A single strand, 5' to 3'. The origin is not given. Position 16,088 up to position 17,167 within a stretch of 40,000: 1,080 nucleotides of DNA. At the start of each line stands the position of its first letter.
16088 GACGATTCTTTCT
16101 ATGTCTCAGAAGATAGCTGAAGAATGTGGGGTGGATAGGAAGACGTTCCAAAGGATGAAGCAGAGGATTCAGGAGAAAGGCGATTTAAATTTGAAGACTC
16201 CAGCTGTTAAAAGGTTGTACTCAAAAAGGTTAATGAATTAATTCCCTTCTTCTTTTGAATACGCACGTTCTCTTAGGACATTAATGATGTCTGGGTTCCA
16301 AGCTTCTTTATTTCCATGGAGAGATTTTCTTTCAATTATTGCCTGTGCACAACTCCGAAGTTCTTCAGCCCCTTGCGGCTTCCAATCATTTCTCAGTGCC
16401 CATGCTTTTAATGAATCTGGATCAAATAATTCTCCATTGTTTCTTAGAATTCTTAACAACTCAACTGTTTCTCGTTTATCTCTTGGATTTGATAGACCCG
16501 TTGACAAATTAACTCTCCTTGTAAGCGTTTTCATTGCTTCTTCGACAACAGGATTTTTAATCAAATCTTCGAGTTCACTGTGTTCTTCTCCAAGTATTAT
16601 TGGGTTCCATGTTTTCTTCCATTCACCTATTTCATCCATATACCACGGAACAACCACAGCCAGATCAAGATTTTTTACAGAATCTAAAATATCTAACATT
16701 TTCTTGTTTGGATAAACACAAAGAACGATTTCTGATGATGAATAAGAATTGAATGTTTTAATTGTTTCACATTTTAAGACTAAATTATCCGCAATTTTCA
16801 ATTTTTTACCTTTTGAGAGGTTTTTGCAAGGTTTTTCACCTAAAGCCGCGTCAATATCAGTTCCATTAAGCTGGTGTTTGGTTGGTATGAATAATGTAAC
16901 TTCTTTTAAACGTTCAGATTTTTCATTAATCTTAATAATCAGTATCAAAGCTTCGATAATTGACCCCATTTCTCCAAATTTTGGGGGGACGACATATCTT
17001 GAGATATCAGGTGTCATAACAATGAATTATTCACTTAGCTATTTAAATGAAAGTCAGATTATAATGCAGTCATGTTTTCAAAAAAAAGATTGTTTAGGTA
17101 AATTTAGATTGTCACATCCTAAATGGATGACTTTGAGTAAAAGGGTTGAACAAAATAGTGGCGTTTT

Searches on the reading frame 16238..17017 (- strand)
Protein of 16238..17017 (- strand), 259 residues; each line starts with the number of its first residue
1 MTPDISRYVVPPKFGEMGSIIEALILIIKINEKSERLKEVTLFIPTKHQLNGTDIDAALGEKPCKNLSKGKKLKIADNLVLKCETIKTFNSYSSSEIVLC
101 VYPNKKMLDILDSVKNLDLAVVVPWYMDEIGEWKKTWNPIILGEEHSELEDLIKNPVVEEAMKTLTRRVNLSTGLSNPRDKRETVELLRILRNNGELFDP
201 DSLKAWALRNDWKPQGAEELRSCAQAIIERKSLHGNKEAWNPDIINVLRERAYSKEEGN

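Call 3: search_protein_families(library=pfam, proteins=[window:16238-17017:-], max_evalue=0.01)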
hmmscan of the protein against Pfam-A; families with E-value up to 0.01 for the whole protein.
window:16238-17017:- (259 aa): 0 families

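Call 41: search_protein_families(library=padloc, proteins=[window:16238-17017:-], max_evalue=0.001)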
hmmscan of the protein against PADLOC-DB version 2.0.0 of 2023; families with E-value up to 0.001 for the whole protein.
window:16238-17017:- (259 aa): 0 families

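Call 72: search_protein_families(library=ncbifam, proteins=[window:16238-17017:-], max_evalue=0.001)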
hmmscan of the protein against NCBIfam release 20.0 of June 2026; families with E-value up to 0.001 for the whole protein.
window:16238-17017:- (259 aa): 0 families
